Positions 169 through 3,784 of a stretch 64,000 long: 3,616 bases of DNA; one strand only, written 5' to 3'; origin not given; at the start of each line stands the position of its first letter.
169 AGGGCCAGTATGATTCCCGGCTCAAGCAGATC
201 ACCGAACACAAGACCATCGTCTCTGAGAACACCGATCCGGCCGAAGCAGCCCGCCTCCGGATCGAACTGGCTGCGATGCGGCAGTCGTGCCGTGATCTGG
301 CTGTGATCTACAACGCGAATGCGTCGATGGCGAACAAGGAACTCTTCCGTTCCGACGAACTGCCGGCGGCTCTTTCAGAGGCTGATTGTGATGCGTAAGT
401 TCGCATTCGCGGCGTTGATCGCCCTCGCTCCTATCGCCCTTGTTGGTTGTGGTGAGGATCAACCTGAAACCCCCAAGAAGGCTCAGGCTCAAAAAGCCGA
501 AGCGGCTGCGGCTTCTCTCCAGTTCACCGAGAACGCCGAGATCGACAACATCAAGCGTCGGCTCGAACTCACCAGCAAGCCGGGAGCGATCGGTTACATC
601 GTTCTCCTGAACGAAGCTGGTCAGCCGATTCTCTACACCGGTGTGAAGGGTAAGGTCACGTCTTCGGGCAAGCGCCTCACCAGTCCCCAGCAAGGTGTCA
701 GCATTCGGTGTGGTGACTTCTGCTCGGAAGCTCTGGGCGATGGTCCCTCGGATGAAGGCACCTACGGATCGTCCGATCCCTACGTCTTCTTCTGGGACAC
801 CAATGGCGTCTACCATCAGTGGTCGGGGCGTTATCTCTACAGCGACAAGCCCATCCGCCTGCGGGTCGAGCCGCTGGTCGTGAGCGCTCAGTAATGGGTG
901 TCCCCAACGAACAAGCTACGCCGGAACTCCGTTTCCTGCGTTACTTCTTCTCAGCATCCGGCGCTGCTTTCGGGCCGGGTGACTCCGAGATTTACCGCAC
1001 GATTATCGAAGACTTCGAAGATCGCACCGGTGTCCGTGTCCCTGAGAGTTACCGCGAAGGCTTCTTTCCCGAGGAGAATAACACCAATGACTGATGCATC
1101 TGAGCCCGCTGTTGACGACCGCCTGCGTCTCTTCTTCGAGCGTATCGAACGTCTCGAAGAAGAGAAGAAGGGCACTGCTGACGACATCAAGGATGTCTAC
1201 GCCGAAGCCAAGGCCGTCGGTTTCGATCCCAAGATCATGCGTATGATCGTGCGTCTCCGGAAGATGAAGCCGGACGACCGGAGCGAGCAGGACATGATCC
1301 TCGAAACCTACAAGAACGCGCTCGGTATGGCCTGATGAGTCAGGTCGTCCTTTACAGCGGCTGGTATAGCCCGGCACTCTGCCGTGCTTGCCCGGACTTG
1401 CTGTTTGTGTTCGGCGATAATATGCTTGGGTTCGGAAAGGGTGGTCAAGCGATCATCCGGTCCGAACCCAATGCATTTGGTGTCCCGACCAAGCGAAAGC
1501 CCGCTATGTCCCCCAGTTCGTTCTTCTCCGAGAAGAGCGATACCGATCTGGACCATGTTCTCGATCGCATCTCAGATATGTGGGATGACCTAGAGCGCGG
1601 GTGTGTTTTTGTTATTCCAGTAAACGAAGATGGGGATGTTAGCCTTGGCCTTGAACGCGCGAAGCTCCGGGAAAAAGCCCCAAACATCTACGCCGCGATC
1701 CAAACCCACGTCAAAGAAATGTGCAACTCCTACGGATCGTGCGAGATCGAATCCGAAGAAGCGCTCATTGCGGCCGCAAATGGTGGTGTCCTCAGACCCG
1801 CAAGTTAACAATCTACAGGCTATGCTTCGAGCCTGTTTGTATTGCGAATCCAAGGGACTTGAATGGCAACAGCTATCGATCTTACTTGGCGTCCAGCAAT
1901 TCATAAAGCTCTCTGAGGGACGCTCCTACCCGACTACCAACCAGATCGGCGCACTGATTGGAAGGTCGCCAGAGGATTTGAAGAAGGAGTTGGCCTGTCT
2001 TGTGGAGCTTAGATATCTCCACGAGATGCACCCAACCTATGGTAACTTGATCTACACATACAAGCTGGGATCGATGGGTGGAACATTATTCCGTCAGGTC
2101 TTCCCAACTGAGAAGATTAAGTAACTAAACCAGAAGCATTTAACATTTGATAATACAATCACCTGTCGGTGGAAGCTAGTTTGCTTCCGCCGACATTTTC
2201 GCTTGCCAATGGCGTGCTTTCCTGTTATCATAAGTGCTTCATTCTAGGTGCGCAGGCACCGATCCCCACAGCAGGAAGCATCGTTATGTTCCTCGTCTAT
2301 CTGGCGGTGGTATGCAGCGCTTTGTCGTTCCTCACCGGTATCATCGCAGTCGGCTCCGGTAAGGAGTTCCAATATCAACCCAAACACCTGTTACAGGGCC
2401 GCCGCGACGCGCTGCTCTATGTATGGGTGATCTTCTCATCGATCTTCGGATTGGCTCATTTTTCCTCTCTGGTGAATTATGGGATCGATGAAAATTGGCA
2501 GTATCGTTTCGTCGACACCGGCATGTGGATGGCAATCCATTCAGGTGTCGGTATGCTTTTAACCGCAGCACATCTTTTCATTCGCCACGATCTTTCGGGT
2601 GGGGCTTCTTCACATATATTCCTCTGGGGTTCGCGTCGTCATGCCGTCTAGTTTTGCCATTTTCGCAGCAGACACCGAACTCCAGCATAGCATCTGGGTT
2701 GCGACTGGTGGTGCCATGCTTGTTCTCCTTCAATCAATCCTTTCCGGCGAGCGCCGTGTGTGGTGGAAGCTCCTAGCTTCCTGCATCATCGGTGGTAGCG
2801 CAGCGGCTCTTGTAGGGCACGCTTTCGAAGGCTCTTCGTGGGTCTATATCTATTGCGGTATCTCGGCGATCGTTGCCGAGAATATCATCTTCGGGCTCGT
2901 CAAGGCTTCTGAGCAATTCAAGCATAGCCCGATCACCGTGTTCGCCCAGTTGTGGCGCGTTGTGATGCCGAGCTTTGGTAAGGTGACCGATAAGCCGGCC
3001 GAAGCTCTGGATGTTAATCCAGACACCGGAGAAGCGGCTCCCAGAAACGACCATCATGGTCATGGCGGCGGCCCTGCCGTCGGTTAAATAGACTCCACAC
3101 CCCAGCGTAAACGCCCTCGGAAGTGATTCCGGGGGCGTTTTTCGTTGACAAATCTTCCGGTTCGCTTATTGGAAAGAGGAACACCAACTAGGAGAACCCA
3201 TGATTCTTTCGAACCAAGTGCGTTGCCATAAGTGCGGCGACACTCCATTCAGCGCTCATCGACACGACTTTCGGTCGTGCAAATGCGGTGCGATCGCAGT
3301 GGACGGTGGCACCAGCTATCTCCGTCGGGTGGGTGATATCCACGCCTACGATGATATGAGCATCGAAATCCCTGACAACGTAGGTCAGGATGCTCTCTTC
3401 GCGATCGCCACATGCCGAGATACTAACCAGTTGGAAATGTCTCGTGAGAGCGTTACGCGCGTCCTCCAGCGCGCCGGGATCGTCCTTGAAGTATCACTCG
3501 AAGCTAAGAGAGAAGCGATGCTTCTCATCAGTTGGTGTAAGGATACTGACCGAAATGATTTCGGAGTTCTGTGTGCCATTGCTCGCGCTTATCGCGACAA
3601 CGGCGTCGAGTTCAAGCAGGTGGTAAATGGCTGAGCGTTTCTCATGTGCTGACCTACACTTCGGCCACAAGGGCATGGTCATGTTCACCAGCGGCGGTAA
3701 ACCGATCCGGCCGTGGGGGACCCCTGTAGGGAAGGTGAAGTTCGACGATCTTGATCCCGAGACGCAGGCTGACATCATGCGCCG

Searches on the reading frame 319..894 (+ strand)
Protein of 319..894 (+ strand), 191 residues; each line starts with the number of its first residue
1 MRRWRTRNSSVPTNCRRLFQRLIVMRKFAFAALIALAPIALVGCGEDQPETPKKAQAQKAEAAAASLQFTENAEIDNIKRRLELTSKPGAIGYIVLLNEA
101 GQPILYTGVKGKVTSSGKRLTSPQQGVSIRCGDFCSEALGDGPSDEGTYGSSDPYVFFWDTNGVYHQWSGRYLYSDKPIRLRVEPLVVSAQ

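Call 37: search_protein_families(library=pfam, proteins=[window:319-894:+], max_evalue=0.01)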
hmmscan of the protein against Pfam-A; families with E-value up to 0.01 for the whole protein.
window:319-894:+ (191 aa): 0 families

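Call 42: search_protein_families(library=pfam, alignment_id=A1, max_evalue=0.001)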
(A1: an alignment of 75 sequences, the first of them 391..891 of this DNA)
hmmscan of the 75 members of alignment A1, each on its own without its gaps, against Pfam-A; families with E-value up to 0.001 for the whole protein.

A. member 1, window:391-891:+ (167 aa): 0 families

B. families by the number of members that match (of 75 scanned): 17 families
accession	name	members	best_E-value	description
PF11171.13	DUF2958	1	1.5e-38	Protein of unknown function (DUF2958)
PF10073.14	GapR_DNA-bd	1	7e-34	GapR-like, DNA-binding domain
PF04095.22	NAPRTase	1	6.1e-33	Nicotinate phosphoribosyltransferase (NAPRTase) family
PF09414.15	RNA_ligase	1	7.3e-21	RNA ligase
PF00004.35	AAA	1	1.3e-20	ATPase family associated with various cellular activities (AAA)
PF24749.2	DUF7695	1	1.9e-20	Domain of unknown function (DUF7695)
PF00293.34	NUDIX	1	1e-19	NUDIX domain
PF18127.6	NAMPT_N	1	2.3e-19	Nicotinamide phosphoribosyltransferase, N-terminal domain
PF19474.4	DUF6011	1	3.8e-12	Family of unknown function (DUF6011)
PF10127.15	RlaP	1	3.8e-11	RNA repair pathway DNA polymerase beta family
PF13671.12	AAA_33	1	1.7e-09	AAA domain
PF21189.3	PHA02142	1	4.8e-09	PHA02142 OB-fold domain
PF01467.32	CTP_transf_like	1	2.4e-07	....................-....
PF19800.4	DUF6283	1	4.4e-07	Family of unknown function (DUF6283)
PF13191.12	AAA_16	1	1.4e-05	AAA ATPase domain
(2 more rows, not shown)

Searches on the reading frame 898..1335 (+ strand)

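Call 37: search_protein_families(library=pfam, proteins=[window:898-1335:+], max_evalue=0.01)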
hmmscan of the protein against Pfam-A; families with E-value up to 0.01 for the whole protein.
window:898-1335:+ (145 aa): 1 family
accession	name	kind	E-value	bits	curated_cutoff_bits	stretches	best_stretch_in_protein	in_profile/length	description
PF10073.14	GapR_DNA-bd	-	7e-34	115.7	22.6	1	73-143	2-72/72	GapR-like, DNA-binding domain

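Call 52: search_protein_families(library=phrogs, proteins=[window:898-1332:+], max_evalue=0.01)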
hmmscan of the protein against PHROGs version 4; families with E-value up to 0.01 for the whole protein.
window:898-1332:+ (145 aa): 2 families
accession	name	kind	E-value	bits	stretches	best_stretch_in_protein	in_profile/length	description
phrog_4212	-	unknown function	5e-31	109.1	1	62-144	269-351/353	-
phrog_7029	-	unknown function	0.00034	22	1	79-124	6-51/78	-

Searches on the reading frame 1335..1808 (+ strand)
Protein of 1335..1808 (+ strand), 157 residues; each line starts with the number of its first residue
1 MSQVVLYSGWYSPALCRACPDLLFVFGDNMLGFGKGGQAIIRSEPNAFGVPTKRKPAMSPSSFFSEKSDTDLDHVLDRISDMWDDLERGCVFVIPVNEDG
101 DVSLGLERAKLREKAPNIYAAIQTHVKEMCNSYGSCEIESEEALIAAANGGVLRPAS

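Call 37: search_protein_families(library=pfam, proteins=[window:1335-1808:+], max_evalue=0.01)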
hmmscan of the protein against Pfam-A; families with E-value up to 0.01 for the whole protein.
window:1335-1808:+ (157 aa): 1 family
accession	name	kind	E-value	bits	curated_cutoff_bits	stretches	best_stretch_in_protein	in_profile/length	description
PF25176.1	DUF7831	-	5.8e-25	87.9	27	1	7-123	3-116/118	Family of unknown function (DUF7831)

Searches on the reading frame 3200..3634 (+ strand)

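Call 37: search_protein_families(library=pfam, proteins=[window:3200-3634:+], max_evalue=0.01)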
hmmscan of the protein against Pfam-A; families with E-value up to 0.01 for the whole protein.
window:3200-3634:+ (144 aa): 1 family
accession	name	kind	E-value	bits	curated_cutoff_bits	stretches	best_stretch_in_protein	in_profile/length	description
PF24749.2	DUF7695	-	1.9e-20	72.8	25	1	2-55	2-56/58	Domain of unknown function (DUF7695)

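Call 52: search_protein_families(library=phrogs, proteins=[window:3200-3631:+], max_evalue=0.01)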
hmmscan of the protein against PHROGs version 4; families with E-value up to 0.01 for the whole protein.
window:3200-3631:+ (144 aa): 1 family
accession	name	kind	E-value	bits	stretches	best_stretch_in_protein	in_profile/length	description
phrog_7042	-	unknown function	2.1e-05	25.7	1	6-45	4-44/62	-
